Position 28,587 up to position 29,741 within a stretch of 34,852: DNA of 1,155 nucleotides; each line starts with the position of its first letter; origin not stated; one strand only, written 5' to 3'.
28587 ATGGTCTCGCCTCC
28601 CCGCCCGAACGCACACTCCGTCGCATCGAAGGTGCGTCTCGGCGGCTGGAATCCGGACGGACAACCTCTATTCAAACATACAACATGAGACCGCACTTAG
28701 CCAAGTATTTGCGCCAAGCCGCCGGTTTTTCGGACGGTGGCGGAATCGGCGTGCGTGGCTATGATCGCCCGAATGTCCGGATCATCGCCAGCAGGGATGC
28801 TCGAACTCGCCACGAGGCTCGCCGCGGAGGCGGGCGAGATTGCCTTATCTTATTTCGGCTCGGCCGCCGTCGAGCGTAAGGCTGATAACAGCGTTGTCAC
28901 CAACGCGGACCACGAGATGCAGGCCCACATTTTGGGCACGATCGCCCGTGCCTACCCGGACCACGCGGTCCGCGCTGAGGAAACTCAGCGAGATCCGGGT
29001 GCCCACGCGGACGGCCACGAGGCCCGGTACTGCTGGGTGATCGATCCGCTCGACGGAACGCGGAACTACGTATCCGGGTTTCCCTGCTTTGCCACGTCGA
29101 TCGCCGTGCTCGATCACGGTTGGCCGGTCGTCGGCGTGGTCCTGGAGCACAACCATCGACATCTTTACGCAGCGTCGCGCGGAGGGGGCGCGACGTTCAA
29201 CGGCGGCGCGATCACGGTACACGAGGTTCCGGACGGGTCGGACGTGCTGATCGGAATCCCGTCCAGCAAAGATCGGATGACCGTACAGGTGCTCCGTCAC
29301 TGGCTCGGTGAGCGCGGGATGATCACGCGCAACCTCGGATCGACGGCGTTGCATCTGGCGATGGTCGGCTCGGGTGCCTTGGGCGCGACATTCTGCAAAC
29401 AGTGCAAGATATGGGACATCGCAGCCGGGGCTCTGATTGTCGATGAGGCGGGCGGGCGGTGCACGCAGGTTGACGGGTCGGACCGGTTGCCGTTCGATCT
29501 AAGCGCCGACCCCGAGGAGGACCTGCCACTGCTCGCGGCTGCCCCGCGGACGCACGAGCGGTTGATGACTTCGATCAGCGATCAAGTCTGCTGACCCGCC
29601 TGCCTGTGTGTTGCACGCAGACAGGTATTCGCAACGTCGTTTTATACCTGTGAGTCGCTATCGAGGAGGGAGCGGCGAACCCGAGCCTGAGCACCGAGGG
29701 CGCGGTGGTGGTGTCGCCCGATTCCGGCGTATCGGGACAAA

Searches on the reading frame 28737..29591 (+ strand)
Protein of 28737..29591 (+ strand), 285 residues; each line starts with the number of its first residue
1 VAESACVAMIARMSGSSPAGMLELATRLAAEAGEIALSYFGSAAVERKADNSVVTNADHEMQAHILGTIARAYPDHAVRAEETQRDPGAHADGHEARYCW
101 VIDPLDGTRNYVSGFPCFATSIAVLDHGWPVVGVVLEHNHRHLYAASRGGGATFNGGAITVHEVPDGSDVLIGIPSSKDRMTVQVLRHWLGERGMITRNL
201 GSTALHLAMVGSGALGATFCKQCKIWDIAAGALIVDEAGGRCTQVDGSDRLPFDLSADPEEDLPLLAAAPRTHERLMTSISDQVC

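Call 8: search_protein_families(library=pfam, proteins=[window:28737-29591:+], max_evalue=0.001)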
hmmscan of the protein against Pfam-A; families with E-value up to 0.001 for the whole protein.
window:28737-29591:+ (285 aa): 1 family
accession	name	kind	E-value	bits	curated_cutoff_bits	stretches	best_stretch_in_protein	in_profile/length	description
PF00459.30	Inositol_P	-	1.1e-54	186.2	27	1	21-281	5-267/271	Inositol monophosphatase family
